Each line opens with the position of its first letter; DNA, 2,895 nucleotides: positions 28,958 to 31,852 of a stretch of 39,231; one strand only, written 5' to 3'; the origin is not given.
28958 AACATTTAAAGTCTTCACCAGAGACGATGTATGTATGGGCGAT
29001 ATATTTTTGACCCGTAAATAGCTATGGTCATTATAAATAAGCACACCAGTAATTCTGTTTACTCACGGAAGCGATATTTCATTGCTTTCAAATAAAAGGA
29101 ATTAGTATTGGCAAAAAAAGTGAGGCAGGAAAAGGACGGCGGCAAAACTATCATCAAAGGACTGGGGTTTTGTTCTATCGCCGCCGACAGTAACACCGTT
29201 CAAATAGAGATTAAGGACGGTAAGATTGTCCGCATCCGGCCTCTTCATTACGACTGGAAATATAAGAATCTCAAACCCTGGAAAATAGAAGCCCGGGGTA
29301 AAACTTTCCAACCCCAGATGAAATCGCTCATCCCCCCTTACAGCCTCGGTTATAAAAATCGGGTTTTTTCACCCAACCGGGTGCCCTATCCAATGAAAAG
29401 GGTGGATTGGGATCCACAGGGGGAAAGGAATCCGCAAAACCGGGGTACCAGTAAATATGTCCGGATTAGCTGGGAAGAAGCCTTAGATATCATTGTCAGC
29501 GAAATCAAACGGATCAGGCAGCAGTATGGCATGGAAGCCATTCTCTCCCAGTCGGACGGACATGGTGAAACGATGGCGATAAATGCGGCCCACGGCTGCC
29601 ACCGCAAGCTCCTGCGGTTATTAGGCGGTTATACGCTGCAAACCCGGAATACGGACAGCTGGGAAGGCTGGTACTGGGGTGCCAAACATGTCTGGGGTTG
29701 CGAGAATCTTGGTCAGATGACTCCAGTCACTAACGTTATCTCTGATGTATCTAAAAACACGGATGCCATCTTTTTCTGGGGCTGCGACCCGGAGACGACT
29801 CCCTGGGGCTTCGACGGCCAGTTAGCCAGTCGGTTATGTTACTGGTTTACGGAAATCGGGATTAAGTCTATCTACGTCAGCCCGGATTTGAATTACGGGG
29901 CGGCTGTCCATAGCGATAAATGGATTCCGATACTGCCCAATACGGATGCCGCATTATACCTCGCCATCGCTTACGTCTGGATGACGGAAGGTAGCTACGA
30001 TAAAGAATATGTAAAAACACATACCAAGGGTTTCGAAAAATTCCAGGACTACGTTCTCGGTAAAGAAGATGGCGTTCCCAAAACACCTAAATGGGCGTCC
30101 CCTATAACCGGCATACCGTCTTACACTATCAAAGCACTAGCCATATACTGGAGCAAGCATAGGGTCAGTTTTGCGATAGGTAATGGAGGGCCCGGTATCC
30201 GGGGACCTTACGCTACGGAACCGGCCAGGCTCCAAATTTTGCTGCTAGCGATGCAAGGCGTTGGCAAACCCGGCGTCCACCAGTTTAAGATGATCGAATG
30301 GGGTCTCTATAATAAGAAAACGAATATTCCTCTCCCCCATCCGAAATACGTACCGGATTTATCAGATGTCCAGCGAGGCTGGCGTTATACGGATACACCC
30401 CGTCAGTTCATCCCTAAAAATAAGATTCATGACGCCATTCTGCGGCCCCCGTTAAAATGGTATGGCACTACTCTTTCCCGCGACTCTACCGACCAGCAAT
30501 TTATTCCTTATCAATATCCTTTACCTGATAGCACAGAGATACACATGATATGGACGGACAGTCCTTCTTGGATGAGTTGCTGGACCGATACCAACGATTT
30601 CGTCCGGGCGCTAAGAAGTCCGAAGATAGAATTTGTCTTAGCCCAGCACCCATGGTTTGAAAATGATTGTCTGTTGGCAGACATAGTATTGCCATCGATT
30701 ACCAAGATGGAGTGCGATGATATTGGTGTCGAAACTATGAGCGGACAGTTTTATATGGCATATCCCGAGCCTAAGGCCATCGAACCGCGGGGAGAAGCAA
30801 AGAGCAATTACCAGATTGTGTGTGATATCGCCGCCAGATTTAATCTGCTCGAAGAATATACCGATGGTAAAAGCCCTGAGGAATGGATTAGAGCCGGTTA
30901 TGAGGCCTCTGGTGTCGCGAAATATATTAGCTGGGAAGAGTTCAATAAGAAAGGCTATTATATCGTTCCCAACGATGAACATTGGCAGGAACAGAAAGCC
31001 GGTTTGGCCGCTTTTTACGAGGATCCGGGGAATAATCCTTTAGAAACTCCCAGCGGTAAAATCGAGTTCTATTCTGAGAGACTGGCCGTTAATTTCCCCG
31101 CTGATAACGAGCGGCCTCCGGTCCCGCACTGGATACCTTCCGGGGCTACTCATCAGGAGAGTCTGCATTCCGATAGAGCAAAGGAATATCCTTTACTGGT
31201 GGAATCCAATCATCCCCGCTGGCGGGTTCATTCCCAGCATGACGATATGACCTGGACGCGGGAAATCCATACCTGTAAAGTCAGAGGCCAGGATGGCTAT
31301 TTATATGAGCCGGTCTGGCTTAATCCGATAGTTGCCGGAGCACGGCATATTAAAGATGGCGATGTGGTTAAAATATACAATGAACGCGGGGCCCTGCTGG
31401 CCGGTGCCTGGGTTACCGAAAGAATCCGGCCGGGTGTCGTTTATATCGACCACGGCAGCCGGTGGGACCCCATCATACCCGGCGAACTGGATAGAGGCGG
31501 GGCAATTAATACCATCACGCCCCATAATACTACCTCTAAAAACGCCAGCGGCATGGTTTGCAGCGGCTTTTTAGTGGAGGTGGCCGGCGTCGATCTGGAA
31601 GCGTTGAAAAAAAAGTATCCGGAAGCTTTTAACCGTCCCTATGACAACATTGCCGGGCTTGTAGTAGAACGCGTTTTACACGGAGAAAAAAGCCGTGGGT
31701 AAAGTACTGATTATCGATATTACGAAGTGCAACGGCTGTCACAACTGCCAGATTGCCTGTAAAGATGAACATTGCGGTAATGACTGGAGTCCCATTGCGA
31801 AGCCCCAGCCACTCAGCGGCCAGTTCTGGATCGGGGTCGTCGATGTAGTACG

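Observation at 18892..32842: One ~14-kb operon fusing a complete phloroglucinol ring-cleavage module to two transhydroxylase-like molybdoenzymes and an ATP-yielding acyl-CoA synthetase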

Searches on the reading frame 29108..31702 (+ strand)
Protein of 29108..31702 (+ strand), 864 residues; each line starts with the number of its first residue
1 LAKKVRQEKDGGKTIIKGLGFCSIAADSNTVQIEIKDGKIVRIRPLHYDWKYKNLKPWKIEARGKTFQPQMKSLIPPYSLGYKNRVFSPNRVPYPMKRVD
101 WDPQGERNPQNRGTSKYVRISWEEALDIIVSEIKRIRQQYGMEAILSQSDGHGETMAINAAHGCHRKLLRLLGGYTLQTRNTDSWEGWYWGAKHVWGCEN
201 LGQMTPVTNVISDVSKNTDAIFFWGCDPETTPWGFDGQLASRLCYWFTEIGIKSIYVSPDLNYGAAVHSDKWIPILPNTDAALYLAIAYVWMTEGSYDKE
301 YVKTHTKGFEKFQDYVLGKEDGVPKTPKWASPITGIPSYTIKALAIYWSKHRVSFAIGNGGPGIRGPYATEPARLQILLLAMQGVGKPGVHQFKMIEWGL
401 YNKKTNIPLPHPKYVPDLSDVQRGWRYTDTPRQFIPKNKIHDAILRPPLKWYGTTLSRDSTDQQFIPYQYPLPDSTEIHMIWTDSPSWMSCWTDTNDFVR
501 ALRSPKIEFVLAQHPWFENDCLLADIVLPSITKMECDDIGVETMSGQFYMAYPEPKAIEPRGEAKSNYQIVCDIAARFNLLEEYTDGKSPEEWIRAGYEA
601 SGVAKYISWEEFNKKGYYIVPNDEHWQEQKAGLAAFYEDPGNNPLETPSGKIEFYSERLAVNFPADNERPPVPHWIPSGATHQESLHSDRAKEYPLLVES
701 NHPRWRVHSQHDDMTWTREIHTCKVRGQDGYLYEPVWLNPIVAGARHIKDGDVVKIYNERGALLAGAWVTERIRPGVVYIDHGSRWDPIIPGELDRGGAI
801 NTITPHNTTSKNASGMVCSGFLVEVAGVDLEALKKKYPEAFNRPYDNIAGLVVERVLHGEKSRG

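Call 3: search_protein_families(library=pfam, proteins=[window:29108-31702:+])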
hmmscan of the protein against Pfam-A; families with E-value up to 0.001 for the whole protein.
window:29108-31702:+ (864 aa): 3 families
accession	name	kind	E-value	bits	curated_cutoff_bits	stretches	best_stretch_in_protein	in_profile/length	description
PF00384.28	Molybdopterin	-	1.1e-28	100.8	24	1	91-576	1-352/353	Molybdopterin oxidoreductase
PF01568.27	Molydop_binding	-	2.7e-16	60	26.8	1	700-809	5-98/110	Molydopterin dinucleotide binding domain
PF21423.2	AhtL-like_1st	-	9.7e-14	51.1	27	1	34-84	6-54/55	Pyrogallol hydroxytransferase large subunit-like, domain 1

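Call 4: search_protein_families(library=ncbifam, proteins=[window:29108-31702:+])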
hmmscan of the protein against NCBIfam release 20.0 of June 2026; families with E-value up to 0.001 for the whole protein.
window:29108-31702:+ (864 aa): 21 families
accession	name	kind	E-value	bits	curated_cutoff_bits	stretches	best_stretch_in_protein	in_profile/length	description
TIGR00509.1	bisC_fam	subfamily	2.3e-117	393.2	1017.55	1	81-829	34-755/772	molybdopterin guanine dinucleotide-containing S/N-oxide reductase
TIGR02166.1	dmsA_ynfE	subfamily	6.5e-99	332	777.7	2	476-825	453-791/794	DMSO/selenate family reductase complex A subunit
NF011682.0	PRK15102.1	equivalog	4.3e-89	299.6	909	1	81-826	83-808/829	trimethylamine-N-oxide reductase TorA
TIGR02164.1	torA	equivalog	1.5e-85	287.9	1465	1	81-825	79-803/824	trimethylamine-N-oxide reductase TorA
NF011566.1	PRK14990.1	exception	1.5e-67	228.3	1600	2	506-825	505-811/814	dimethylsulfoxide reductase subunit A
NF041884.1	selenate_YnfF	exception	8.8e-62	209.1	1650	2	507-825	486-795/798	selenate/tellurate reductase subunit YnfF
NF041885.1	selenate_YnfE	exception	3.2e-61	207.2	1675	2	507-824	493-801/805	selenate/tellurate reductase subunit YnfE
TIGR03479.1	DMSO_red_II_alp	subfamily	9.4e-42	143.1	984.75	3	82-306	111-307/913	molybdopterin-dependent oxidoreductase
NF012032.0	PRK15488.1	equivalog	3.3e-35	121.3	694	4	253-345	229-314/759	thiosulfate reductase PhsA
TIGR01591.1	Fdh-alpha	equivalog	2.7e-31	108.4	666.25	2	108-352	56-278/672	formate dehydrogenase subunit alpha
TIGR01580.1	narG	equivalog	4.1e-19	67.7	1084.15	2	109-301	149-323/1235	nitrate reductase subunit alpha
NF047855.1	AssmNtatRedNasC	equivalog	5.4e-15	54.7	1100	1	108-317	80-274/708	assimilatory nitrate reductase catalytic subunit NasC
NF041714.1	arsenate_red_ArrA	equivalog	1.7e-14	53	1600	2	253-312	244-302/848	arsenate respiratory reductase molybdopterin-containing subunit ArrA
NF041783.2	mnquin_red_QrcB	equivalog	9.9e-13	47.1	440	1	252-345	239-320/695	menaquinone reductase molybdopterin-binding-like subunit QrcB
NF042978.1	EthbenzDh_ebdA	equivalog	6.1e-11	40.8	2000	1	82-306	133-329/977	ethylbenzene dehydrogenase subunit alpha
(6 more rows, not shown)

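Call 8: search_solved_structures(query=window:29108-31702:+, show_alignments=1)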
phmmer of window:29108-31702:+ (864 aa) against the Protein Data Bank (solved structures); distinct sequences matched with E-value up to 0.001: 30.
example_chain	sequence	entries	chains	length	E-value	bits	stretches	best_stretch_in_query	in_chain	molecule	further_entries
4v4c_A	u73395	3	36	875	7.2e-146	490.7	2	30-394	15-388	Pyrogallol hydroxytransferase large subunit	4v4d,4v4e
7l5i_A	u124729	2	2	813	2.8e-79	270.3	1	83-825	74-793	Trimethylamine-N-oxide reductase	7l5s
1eu1_A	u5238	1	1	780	2.6e-72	247.2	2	496-824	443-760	DIMETHYL SULFOXIDE REDUCTASE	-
1dms_A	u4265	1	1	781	8.4e-72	245.5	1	63-825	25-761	DMSO REDUCTASE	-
1e60_A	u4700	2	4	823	9.7e-72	245.3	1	63-825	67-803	Dimethyl sulfoxide/trimethylamine N-oxide reductase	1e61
1dmr_A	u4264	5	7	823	9.8e-72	245.3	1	63-825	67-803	DMSO REDUCTASE | Dimethyl sulfoxide/trimethylamine N-oxide reductase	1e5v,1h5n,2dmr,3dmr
1e18_A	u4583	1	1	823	1.3e-71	244.9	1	63-825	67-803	DMSO REDUCTASE.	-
4dmr_A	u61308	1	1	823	4.9e-71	243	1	63-825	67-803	DMSO REDUCTASE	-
9h4t_A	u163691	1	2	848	1.7e-65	224.7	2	497-829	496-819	Trimethylamine-N-oxide reductase 1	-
1tmo_A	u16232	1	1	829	3.6e-62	213.7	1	81-799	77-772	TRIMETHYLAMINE N-OXIDE REDUCTASE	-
2vpw_A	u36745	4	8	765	1.3e-22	82.7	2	251-354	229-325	THIOSULFATE REDUCTASE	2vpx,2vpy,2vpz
7qv7_S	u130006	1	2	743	1.1e-17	66.5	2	101-352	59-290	Hydrogen dependent carbon dioxide reductase subunit FdhF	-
2e7z_A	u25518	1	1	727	1.3e-15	59.6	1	110-316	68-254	Acetylene hydratase Ahy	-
1aa6_A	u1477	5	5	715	4.3e-15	57.9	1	115-388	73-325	FORMATE DEHYDROGENASE H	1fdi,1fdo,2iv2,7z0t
3egw_A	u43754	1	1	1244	1.6e-14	56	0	693-805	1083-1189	Respiratory nitrate reductase 1 alpha chain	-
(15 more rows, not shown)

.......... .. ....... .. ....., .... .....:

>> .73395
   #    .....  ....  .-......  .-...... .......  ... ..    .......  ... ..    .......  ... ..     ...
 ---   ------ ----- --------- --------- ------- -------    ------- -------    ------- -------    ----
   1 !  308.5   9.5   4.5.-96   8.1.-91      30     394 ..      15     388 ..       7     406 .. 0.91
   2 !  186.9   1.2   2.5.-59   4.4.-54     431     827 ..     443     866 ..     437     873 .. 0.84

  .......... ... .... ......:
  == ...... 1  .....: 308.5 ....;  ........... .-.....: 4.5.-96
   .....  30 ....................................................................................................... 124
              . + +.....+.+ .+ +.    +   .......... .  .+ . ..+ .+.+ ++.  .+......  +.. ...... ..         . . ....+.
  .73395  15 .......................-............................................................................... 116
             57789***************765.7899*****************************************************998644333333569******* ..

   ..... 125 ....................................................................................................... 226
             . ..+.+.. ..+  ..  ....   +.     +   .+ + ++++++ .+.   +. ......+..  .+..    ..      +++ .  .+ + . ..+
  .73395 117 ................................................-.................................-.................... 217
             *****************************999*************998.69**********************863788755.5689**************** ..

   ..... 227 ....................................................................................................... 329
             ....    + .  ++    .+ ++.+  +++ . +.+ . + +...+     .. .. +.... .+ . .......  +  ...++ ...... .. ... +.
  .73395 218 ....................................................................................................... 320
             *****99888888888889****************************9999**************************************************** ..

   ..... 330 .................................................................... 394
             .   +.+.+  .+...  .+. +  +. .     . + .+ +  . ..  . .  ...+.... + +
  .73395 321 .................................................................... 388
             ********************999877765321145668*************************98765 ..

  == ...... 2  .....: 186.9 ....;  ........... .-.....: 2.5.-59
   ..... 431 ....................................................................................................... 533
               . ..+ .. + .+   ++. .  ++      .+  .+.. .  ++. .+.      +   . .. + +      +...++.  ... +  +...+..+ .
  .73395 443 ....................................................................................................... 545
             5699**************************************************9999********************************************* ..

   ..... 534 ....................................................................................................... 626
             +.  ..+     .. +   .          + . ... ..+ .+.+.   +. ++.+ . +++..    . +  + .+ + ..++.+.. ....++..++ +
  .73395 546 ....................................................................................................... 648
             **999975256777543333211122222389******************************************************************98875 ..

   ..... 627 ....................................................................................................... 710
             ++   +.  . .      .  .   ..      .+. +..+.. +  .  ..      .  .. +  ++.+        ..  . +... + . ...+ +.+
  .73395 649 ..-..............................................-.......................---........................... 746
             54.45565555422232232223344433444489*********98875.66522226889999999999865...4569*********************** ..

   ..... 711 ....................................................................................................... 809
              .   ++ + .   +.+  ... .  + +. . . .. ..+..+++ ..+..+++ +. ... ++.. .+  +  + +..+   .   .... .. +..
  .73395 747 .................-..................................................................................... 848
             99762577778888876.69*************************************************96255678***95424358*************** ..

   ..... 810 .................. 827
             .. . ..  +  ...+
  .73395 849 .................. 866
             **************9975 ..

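Call 44: find_homologous_proteins(query=window:29108-31702:+, max_evalue=1e-20)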
Query window:29108-31702:+ (864 aa): 6063 proteins with E <= 1e-20 among 8000 candidates; the best 120 are listed.
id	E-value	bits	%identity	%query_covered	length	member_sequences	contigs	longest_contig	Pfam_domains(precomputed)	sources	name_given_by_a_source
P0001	0.0e+0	2038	97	100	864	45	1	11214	PF21423.3,PF00384.28,PF01568.28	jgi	jgi:molybdopterin guanine dinucleotide-containing S/N-oxide reductase-like protein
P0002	0.0e+0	2034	97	100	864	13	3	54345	PF21423.3,PF00384.28,PF01568.28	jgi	jgi:molybdopterin guanine dinucleotide-containing S/N-oxide reductase-like protein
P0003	0.0e+0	1801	85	100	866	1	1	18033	PF21423.3,PF00384.28,PF01568.28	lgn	-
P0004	0.0e+0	1795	84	100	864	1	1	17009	PF21423.3,PF00384.28,PF01568.28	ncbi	-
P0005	0.0e+0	1761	83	100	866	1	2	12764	PF21423.3,PF00384.28,PF01568.28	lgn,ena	-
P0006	0.0e+0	1698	79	100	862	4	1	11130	PF21423.3,PF00384.28,PF01568.28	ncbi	-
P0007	0.0e+0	1656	79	99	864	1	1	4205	PF21423.3,PF00384.28,PF01568.28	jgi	jgi:trimethylamine-N-oxide reductase (cytochrome c)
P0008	0.0e+0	1643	78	98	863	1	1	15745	PF21423.3,PF00384.28,PF01568.28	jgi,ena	-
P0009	0.0e+0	1629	76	99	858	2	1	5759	PF21423.3,PF00384.28,PF01568.28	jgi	jgi:molybdopterin guanine dinucleotide-containing S/N-oxide reductase-like protein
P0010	0.0e+0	1628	76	100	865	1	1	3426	PF21423.3,PF00384.28,PF01568.28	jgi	-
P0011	0.0e+0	1625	75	100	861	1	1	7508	PF21423.3,PF00384.28,PF01568.28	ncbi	-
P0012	0.0e+0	1625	76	100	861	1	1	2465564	PF21423.3,PF00384.28,PF01568.28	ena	-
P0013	0.0e+0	1623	76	99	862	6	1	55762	PF21423.3,PF00384.28,PF01568.28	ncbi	-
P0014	0.0e+0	1616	76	100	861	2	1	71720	PF21423.3,PF00384.28,PF01568.28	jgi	-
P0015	0.0e+0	1615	75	100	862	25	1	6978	PF21423.3,PF00384.28,PF01568.28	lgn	-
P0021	0.0e+0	1594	75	99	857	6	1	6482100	PF21423.3,PF00384.28,PF01568.28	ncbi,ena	-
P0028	0.0e+0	1564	73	99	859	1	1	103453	PF21423.3,PF00384.28,PF01568.28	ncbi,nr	ncbi:MAG: molybdopterin-dependent oxidoreductase [Spirochaetes bacterium]|nr:molybdopterin-dependent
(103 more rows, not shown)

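Call 59: find_encoding_contigs(protein=P0012, flank=10000, max_places=1)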
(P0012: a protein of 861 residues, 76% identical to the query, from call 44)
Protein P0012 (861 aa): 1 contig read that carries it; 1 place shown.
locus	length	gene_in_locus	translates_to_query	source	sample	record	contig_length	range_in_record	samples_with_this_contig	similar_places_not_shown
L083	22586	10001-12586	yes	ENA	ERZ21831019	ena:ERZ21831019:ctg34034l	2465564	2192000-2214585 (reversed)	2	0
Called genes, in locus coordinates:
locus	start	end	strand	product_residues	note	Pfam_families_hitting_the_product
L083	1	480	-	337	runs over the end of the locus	PF01032:FecCD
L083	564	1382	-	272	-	PF01209:Ubie_methyltran (weak), PF13847:Methyltransf_31, PF08241:Methyltransf_11 (weak), PF08242:Methyltransf_12 (weak), PF13649:Methyltransf_25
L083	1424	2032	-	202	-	PF02663:FmdE, PF01258:zf-dskA_traR (weak)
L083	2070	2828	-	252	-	PF13103:TonB_2, PF03544:TonB_C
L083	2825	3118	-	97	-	PF13938:DUF4213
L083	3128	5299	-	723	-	PF07715:Plug, PF00593:TonB_dep_Rec_b-barrel, PF14905:OMP_b-brl_3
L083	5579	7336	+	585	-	-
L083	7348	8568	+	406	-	PF07044:DUF1329, PF17131:TP_0789-like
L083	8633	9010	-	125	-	PF02579:Nitro_FeMo-Co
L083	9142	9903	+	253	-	PF00392:GntR, PF07702:UTRA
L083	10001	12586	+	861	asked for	PF21423:AhtL-like_1st, PF00384:Molybdopterin, PF01568:Molydop_binding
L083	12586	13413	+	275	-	PF00037:Fer4 (faint), PF12837:Fer4_6 (faint), PF25160:LdpA_Fe-S-bd (faint), PF13247:Fer4_11, PF12838:Fer4_7 (weak), PF13237:Fer4_10 (weak), PF13620:CarboxypepD_reg, PF13715:CarbopepD_reg_2 (weak), +1 more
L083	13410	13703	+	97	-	-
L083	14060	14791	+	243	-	PF00392:GntR, PF07702:UTRA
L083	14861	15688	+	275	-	PF05853:BKACE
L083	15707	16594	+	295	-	PF04199:Cyclase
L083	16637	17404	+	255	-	PF00106:adh_short, PF01370:Epimerase, PF03435:Sacchrp_dh_NADP (faint), PF08659:KR, PF13561:adh_short_C2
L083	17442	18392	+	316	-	PF02737:3HCDH_N, PF03446:NAD_binding_2, PF03807:F420_oxidored (weak), PF00725:3HCDH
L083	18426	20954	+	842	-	PF21423:AhtL-like_1st, PF00384:Molybdopterin, PF01568:Molydop_binding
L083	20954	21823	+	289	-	PF12838:Fer4_7 (faint), PF13187:Fer4_9 (faint), PF13247:Fer4_11, PF13620:CarboxypepD_reg, PF13715:CarbopepD_reg_2 (weak), PF22904:NOMO1-like_2nd (faint)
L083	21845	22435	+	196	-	PF02663:FmdE, PF23475:zf-Tbcl_FmdE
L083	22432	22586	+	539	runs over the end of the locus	PF05977:MFS_3, PF13347:MFS_2 (weak), PF07690:MFS_1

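Call 60: find_encoding_contigs(protein=P0028, flank=10000, max_places=1)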
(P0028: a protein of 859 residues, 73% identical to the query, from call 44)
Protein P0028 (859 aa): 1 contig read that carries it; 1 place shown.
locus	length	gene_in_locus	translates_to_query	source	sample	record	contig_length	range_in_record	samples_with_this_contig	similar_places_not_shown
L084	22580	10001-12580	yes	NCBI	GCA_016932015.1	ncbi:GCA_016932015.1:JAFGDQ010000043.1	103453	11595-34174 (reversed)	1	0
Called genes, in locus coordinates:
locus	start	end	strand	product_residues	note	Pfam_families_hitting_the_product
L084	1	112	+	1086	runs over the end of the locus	PF12730:ABC2_membrane_4 (weak)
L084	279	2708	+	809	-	PF03176:MMPL, PF00873:ACR_tran (weak), PF03176:MMPL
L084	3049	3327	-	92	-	-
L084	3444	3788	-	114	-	PF09633:DUF2023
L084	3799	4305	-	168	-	PF00258:Flavodoxin_1, PF12641:Flavodoxin_3, PF12724:Flavodoxin_5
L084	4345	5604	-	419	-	PF10087:DUF2325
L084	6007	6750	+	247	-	PF14064:HmuY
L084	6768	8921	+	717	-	PF07715:Plug, PF00593:TonB_dep_Rec_b-barrel, PF14905:OMP_b-brl_3 (weak)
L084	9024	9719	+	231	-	-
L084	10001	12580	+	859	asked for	PF21423:AhtL-like_1st, PF00384:Molybdopterin, PF01568:Molydop_binding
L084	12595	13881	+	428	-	PF03453:MoeA_N, PF00994:MoCF_biosynth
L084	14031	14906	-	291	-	PF13247:Fer4_11, PF13620:CarboxypepD_reg (weak)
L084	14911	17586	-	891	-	PF21423:AhtL-like_1st, PF00384:Molybdopterin, PF01568:Molydop_binding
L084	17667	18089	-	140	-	-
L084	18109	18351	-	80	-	-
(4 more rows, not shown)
